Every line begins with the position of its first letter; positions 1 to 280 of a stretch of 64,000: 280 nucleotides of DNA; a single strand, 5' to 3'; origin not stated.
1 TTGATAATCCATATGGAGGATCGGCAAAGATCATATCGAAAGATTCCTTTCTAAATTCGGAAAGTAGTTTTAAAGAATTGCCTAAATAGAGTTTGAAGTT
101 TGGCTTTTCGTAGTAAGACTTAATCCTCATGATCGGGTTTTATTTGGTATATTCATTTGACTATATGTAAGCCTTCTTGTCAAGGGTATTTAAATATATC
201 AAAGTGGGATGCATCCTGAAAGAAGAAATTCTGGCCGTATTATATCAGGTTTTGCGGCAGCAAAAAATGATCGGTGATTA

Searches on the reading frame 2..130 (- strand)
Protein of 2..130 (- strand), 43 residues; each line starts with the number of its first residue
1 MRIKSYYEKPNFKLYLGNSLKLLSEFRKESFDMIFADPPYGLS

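Call 86: search_protein_families(library=pfam, proteins=[window:2-130:-], max_evalue=0.001)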
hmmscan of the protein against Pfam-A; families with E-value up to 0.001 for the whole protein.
window:2-130:- (43 aa): 0 families
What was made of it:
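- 1..130 (-): Start of a DNA methyltransferase-like gene with a DPPY motif, downstream of copy 1. It runs off the window. The 43-aa fragment has no Pfam hit (call 86).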
